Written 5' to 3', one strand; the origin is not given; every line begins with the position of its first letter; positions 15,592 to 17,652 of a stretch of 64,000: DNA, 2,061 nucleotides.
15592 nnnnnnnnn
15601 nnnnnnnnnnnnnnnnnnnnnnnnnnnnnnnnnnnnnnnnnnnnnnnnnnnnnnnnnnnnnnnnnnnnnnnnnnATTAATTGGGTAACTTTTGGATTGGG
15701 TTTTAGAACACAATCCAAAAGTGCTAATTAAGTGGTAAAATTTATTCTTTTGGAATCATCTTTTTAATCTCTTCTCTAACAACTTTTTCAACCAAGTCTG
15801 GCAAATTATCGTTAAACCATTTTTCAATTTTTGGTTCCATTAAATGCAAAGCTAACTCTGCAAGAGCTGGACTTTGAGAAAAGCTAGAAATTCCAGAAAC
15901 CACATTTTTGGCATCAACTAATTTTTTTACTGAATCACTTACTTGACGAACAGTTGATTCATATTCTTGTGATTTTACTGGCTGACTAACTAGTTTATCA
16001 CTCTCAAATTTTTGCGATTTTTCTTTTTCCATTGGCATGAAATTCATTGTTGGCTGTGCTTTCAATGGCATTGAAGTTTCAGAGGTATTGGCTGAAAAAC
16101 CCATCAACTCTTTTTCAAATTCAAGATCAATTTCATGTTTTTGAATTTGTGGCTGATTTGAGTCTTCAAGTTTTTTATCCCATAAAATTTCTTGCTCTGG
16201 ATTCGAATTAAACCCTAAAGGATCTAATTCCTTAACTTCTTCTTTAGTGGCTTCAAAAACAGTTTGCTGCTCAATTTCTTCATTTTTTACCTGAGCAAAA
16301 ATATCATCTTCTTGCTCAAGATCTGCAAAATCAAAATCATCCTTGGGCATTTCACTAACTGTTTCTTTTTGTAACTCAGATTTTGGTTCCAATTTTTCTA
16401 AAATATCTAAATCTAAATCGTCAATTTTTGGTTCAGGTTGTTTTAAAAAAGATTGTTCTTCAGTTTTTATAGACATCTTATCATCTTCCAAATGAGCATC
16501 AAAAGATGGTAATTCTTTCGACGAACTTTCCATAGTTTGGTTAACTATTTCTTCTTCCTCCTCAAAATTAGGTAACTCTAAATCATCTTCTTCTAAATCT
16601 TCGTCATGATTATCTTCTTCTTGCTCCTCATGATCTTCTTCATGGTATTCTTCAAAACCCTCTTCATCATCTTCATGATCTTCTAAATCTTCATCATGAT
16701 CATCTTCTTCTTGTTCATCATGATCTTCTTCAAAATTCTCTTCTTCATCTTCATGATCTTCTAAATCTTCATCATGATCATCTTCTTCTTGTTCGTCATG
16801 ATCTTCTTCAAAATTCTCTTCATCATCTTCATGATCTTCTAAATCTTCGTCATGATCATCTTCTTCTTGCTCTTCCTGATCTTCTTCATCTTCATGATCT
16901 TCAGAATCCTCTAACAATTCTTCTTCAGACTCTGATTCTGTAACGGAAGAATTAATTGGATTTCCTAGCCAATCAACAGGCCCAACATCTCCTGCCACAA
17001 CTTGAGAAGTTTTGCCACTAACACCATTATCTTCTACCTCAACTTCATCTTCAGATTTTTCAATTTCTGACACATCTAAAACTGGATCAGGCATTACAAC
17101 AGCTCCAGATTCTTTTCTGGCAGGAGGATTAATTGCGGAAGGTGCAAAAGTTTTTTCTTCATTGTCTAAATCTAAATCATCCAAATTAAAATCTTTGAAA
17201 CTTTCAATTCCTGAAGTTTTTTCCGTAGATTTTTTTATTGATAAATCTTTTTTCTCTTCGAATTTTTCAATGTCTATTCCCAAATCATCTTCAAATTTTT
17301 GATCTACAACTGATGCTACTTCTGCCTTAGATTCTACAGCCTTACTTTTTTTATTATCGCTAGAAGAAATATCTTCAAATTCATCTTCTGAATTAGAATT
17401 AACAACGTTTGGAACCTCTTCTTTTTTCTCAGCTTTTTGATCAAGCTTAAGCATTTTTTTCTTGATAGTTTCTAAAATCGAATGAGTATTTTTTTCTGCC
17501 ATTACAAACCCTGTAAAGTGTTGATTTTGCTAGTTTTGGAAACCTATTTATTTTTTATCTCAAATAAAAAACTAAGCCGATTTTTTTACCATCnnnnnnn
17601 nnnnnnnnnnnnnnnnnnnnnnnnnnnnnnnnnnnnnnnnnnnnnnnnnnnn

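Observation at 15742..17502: PopZ-like protein three times the usual size, with a hyper-acidic His-containing repeat linker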

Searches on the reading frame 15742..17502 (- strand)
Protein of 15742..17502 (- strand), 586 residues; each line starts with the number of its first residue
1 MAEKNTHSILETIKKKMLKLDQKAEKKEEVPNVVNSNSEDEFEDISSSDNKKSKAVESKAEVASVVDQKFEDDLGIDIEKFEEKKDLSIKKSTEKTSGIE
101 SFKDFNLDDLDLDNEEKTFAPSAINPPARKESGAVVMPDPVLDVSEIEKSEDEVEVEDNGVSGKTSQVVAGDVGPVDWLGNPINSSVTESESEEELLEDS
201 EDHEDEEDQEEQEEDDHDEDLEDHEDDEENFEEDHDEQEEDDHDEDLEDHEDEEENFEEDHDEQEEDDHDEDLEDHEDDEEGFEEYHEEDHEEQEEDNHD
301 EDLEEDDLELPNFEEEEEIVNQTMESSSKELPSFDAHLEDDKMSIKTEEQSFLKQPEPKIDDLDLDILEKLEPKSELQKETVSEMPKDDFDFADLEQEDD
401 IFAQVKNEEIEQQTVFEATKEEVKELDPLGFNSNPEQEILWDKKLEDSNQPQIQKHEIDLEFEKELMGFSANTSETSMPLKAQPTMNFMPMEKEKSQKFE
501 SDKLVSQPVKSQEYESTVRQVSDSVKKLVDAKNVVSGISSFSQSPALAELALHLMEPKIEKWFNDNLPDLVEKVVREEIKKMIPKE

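Call 3: search_protein_families(library=pfam, proteins=[window:15742-17502:-], max_evalue=1)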
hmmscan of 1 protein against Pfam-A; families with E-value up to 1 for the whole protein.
window:15742-17502:- (586 aa): 1 family
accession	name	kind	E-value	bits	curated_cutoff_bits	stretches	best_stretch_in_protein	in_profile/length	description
PF10691.14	DUF2497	-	1.5e-11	45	27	1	516-583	7-74/75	Protein of unknown function (DUF2497)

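Call 4: search_protein_families(library=ncbifam, proteins=[window:15742-17502:-], max_evalue=1)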
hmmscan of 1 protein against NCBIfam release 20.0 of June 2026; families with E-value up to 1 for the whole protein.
window:15742-17502:- (586 aa): 1 family
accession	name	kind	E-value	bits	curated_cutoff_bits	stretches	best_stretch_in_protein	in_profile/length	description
NF052660.1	PopZ_fam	subfamily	0.00012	23.3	125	1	453-581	45-164/167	PopZ family protein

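Call 6: find_homologous_proteins(query=window:15742-17502:-, max_evalue=0.001)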
Query window:15742-17502:- (586 aa): 68 proteins with E <= 0.001 among 8000 candidates.
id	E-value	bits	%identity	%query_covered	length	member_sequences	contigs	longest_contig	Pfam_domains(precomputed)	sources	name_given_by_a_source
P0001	0.0e+0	1184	100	100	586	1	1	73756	PF10691.15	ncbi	-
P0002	1.0e-155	538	56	100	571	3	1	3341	PF10691.15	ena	-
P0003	1.1e-147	511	54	100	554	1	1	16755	PF10691.15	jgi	jgi:cell pole-organizing protein PopZ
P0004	1.5e-147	511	55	100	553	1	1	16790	PF10691.15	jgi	jgi:cell pole-organizing protein PopZ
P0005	1.1e-145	505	54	100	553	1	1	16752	PF10691.15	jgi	jgi:cell pole-organizing protein PopZ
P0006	3.0e-134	467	54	100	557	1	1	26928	PF10691.15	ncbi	-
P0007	3.4e-118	414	51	45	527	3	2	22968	PF10691.15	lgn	-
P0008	2.7e-76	276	54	36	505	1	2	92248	PF10691.15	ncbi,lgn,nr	ncbi:MAG: DUF2497 domain-containing protein [Rickettsiales bacterium]|nr:DUF2497 domain-containing p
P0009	2.9e-71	259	68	23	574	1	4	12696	PF10691.15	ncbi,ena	-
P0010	4.3e-69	252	65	24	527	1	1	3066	PF10691.15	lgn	-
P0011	1.5e-68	250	54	20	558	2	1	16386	PF10691.15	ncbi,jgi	jgi:cell pole-organizing protein PopZ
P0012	5.6e-68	248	61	24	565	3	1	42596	PF10691.15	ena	-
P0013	8.0e-66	241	60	24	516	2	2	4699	PF10691.15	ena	-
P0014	8.6e-65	238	61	24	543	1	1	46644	PF10691.15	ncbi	-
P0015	2.2e-50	190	50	25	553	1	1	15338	PF10691.15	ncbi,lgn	ncbi:MAG: DUF2497 domain-containing protein [Pseudomonadota bacterium]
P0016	5.8e-50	189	57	22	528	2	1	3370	PF10691.15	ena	-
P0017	2.0e-49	187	54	22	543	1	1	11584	PF10691.15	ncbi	-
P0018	1.4e-48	184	53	22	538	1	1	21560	PF10691.15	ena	-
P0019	7.0e-48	182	53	22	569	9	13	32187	PF10691.15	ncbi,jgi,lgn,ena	jgi:hypothetical protein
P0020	9.0e-48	182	55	22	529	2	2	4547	PF10691.15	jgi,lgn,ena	-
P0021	1.9e-47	180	52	22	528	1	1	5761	PF10691.15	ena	-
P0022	1.3e-46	178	54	22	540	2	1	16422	PF10691.15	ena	-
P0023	1.4e-45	174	40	31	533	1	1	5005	PF10691.15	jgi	-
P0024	1.2e-44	171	55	22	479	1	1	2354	PF10691.15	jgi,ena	jgi:cell pole-organizing protein PopZ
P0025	5.8e-44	169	54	22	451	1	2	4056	PF10691.15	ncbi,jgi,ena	jgi:hypothetical protein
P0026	6.7e-44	169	54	22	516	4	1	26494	PF10691.15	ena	-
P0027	1.5e-43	168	52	22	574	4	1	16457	PF10691.15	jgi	-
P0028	4.0e-43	166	54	22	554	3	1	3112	PF10691.15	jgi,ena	jgi:hypothetical protein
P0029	4.7e-43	166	54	22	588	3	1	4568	PF10691.15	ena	-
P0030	2.3e-42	164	50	22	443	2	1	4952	PF10691.15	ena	-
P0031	4.6e-39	153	51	13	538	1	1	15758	PF10691.15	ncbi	-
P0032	1.5e-37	148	54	22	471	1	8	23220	PF10691.15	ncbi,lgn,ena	-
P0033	4.3e-37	146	38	39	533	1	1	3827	PF10691.15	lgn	-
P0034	6.9e-37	146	59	18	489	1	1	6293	PF10691.15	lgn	-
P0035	4.1e-36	143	55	22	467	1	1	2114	PF10691.15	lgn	-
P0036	1.2e-35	141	43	35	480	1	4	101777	PF10691.15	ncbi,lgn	-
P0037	1.9e-33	134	44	22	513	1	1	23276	PF10691.15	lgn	-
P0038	2.9e-32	130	41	24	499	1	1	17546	PF10691.15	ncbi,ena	-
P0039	1.2e-31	128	54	22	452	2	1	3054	PF10691.15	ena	-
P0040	1.2e-31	128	41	24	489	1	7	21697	PF10691.15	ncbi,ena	-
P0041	1.3e-31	128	49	25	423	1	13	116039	PF10691.15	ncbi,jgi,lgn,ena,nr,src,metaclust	ncbi:MAG: hypothetical protein A2887_03860 [Alphaproteobacteria bacterium RIFCSPLOWO2_01_FULL_40_26]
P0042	3.8e-31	127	47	22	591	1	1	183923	PF10691.15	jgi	jgi:cell pole-organizing protein PopZ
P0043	1.2e-30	125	41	23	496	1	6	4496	PF10691.15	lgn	-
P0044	7.4e-29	119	38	24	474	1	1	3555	PF10691.15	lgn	-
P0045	2.0e-28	118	58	18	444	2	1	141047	PF10691.15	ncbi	-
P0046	3.1e-27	114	33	33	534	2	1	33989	PF10691.15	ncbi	-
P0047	3.8e-24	104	43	22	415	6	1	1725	PF10691.15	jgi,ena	jgi:cell pole-organizing protein PopZ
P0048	8.3e-24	102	47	23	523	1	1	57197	PF10691.15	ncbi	-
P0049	2.8e-23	101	45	33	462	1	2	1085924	PF10691.15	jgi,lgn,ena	-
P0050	1.5e-22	98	67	12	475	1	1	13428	PF10691.15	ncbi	-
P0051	4.4e-22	97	31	55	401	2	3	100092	PF10691.15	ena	-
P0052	1.0e-21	96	56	19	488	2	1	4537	PF10691.15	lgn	-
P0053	1.7e-21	95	44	22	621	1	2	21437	PF10691.15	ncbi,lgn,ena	-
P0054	2.2e-21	94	68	12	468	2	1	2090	PF10691.15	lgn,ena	-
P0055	1.9e-20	91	44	14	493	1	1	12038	PF10691.15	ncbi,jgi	jgi:hypothetical protein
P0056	3.1e-20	91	70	12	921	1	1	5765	PF10691.15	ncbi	-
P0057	5.0e-20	90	44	24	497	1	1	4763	PF10691.15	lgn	-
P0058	3.2e-19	87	71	13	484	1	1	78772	PF10691.15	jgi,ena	-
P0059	5.3e-19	87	42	23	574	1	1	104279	PF10691.15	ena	-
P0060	1.9e-18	85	43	22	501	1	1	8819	PF10691.15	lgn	-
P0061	2.8e-18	84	46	25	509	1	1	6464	PF10691.15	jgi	jgi:cell pole-organizing protein PopZ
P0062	5.5e-17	80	46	18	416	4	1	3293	PF10691.15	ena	-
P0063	1.3e-15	75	63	5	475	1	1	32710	PF10691.15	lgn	-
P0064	6.7e-11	60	34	23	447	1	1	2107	PF10691.15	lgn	-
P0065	6.9e-7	47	46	8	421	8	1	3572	PF10691.15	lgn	-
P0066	2.5e-6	45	53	6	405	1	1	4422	PF10691.15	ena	-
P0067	4.1e-6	44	50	12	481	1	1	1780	PF10691.15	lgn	-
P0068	3.5e-4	38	36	15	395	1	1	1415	PF10691.15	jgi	jgi:cell pole-organizing protein PopZ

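Call 8: find_encoding_contigs(protein=P0001, flank=10000, max_places=3)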
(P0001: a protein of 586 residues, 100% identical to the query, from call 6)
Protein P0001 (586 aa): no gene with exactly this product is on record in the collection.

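Call 9: find_related_loci(query=window:15742-17502:-, collection=genome_contigs, flank=8000)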
Query window:15742-17502:- (586 aa) in genome_contigs; peptide patterns used: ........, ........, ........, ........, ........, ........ (x = any residue, [..] = any of these).
250 stretches matched a pattern, but none encodes a relative of the query by tblastn (E <= 1e-3).

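Call 12: list_cluster_members(proteins=[P0001, P0006, P0008, P0014, P0036, P0042, P0045, P0049, P0056, P0053])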
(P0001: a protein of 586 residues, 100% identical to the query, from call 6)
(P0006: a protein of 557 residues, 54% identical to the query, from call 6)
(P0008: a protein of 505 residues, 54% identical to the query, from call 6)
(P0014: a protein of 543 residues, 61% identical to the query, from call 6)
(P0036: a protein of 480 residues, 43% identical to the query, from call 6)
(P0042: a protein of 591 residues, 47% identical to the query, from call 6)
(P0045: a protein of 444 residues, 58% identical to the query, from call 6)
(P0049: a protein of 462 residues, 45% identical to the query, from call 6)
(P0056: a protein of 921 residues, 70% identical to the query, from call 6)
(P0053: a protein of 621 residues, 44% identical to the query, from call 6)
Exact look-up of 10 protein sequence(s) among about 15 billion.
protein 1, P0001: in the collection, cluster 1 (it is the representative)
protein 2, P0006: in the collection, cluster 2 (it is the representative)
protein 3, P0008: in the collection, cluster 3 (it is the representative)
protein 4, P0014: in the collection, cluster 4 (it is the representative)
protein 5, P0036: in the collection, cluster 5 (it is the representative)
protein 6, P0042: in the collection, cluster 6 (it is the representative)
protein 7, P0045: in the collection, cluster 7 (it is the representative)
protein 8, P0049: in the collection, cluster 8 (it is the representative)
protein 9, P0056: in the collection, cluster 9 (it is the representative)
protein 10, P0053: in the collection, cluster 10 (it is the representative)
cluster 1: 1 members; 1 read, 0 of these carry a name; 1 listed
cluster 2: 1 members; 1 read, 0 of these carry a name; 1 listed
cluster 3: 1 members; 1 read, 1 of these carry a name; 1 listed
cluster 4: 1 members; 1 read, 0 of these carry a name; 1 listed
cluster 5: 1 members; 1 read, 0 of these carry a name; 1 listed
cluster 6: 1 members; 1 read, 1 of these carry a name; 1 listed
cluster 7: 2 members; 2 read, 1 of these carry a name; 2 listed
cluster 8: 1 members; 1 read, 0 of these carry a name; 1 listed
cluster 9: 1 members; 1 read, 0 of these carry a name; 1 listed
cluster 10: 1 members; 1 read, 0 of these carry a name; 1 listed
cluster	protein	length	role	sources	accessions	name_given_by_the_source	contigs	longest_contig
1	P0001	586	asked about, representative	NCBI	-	-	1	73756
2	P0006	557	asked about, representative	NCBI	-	-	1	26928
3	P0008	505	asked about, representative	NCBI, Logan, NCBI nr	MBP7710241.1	MAG: DUF2497 domain-containing protein [Rickettsiales bacterium] | DUF2497 domain-containing protein [Rickettsiales bacterium]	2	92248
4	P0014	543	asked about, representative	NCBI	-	-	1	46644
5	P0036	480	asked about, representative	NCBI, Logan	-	-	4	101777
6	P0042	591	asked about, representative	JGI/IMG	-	cell pole-organizing protein PopZ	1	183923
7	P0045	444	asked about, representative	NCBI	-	-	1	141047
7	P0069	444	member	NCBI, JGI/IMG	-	hypothetical protein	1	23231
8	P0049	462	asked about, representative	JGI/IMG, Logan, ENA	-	-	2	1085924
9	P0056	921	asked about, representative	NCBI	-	-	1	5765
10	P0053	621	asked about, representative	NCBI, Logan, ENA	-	-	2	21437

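Call 20: search_solved_structures(query=window:15742-17502:-, max_evalue=10, show_alignments=3)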
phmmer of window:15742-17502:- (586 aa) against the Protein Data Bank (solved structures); distinct sequences matched with E-value up to 10: 1.
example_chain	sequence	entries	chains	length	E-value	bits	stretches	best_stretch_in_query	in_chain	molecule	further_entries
7nvk_AAA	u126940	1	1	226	0.8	11.6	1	378-472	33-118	Ubiquitin-like modifier-activating enzyme 5,Ubiquitin-fold modifier-conjugating enzyme 1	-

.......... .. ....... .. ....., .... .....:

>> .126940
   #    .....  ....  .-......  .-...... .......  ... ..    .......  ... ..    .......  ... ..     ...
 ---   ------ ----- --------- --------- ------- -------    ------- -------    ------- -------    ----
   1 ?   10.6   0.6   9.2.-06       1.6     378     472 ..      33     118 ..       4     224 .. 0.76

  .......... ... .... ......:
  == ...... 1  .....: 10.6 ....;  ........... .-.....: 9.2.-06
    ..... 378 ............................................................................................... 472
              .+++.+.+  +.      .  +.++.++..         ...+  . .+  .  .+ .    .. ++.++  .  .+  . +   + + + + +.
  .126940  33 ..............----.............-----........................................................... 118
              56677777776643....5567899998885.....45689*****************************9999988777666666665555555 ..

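Call 26: find_related_loci(query=A1, collection=genome_contigs, flank=10000)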
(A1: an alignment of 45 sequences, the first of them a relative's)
Query A1 (586 aa) in genome_contigs; peptide patterns used: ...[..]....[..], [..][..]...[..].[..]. (x = any residue, [..] = any of these).
79 stretches matched a pattern; 51 encode a relative of the query (tblastn E <= 1e-3); 48 distinct loci.
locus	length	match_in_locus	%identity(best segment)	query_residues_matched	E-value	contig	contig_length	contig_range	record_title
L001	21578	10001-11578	51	1-586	6e-59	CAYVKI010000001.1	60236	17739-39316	MAG TPA_asm: uncultured Rhizobium sp. isolate SRP285395_co1_351 genome assembly, contig: NODE_596_length_60236_cov_4.949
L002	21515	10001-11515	54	1-586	1e-53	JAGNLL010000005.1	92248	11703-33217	MAG: Rickettsiales bacterium isolate Gw_Eff_bin_514 Gw_Eff_302_length_92248_cov_14.314977, whole genome shotgun sequence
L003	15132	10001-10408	61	447-585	2e-47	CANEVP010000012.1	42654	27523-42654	MAG: Rickettsiales bacterium isolate CE-Oct18-128 genome assembly, contig: CE-Oct18-128.fna-C12, whole genome shotgun se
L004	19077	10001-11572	60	1-585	6e-47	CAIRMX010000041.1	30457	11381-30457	MAG: uncultured Alphaproteobacteria bacterium isolate ErkenSummer_bin-0736 genome assembly, contig: bin-0736:041/173, wh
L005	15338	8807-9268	50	440-585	3e-36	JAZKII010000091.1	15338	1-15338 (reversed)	MAG: Pseudomonadota bacterium isolate ADI_DC_SW_02_SPN_11032020-bin025 DCSW02SPN_B025_0_000000000091, whole genome shotg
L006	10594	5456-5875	54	457-586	8e-35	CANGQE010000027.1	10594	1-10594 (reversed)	MAG: Rickettsiales bacterium isolate RE-14apr17-14 genome assembly, contig: RE-14Apr17-14.fna-C27, whole genome shotgun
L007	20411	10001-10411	53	456-585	1e-34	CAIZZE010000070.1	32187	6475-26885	MAG: uncultured Alphaproteobacteria bacterium isolate Loc080925-4-5m_bin-0125 genome assembly, contig: bin-0125:70/83, w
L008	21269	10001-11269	49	1-586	2e-33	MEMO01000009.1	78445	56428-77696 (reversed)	MAG: Alphaproteobacteria bacterium RIFCSPLOWO2_01_FULL_40_26 rifcsplowo2_01_scaffold_1447, whole genome shotgun sequence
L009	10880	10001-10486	44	457-584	3e-31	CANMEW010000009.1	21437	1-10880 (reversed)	MAG: Rickettsiales bacterium isolate ZH-13may13-17 genome assembly, contig: ZH-13May13-17.fna-C9, whole genome shotgun s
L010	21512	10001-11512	53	1-578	2e-30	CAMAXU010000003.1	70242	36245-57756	MAG: Rickettsia typhi isolate ME-21oct19-9 genome assembly, contig: ME-21oct19-C469, whole genome shotgun sequence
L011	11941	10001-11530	45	1-586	7e-30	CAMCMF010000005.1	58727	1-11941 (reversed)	MAG: Rhizobium sp. Q54 isolate MoH-23oct19-117 genome assembly, contig: MoH-23oct19-C376, whole genome shotgun sequence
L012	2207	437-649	70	516-586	2e-29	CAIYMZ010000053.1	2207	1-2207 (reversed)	MAG: uncultured Alphaproteobacteria bacterium isolate Loclat_bin-14143 genome assembly, contig: bin-14143:053/175, whole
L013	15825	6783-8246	41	1-585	2e-29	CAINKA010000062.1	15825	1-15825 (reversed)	MAG: uncultured Alphaproteobacteria bacterium isolate LJ-5-9m_bin-1355 genome assembly, contig: bin-1355:062/168, whole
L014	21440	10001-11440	43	1-586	2e-34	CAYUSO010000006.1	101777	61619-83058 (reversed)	MAG TPA_asm: uncultured Rhizobium sp. isolate SRP257259_co1_339 genome assembly, contig: NODE_168_length_101777_cov_9.70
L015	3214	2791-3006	68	515-586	7e-27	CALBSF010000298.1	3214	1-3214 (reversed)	MAG TPA_asm: uncultured Rickettsiales bacterium isolate SRR6231156_bin.78_CONCOCT_v1.1_MAG genome assembly, contig: ERZ6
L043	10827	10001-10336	56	1-119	9e-14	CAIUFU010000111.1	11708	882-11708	MAG: uncultured Alphaproteobacteria bacterium isolate KT6_bin-167 genome assembly, contig: bin-167:111/264, whole genome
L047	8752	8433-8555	59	1-46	6e-6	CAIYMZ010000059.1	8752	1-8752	MAG: uncultured Alphaproteobacteria bacterium isolate Loclat_bin-14143 genome assembly, contig: bin-14143:059/175, whole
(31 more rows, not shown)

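Call 43: predict_structure(alignment_id=A1)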
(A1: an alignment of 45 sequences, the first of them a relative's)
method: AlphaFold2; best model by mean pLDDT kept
length: 586 residues; sequences in the alignment: 45
mean_pLDDT: 47.8   pTM: 0.22
mean pLDDT of the five models: 47.8, 46.9, 46.5, 45.9, 44.4
residues with pLDDT >= 90: 24; 70-90: 61; 50-70: 76; < 50: 425
segments of 3 or more residues with pLDDT < 50: 27-40, 42-74, 76-100, 102-104, 118-146, 152-173, 185-355, 359-392, 402-427, 429-434, 436-454, 472-478, 480-504
pLDDT, mean of each block of 10 residues (from residue 1): 70 85 54 42 40 37 39 43 34 38 52 52 39 35 47 40 35 61 52 35 35 32 35 34 41 37 40 38 40 40 42 43 41 41 36 43 37 34 36 50 46 41 41 41 37 48 60 41 38 38 47 67 83 71 76 88 94 94 80
secondary structure, 60 per line:
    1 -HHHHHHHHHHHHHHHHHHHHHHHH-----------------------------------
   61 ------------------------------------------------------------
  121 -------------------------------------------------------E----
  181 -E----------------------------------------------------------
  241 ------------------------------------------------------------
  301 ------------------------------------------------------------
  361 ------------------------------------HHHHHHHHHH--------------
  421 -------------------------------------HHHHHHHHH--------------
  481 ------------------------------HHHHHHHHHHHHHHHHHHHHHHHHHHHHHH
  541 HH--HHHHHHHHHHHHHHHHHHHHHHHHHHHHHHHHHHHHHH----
elements in order: H2-25 H397-406 H458-466 H511-542 H545-582
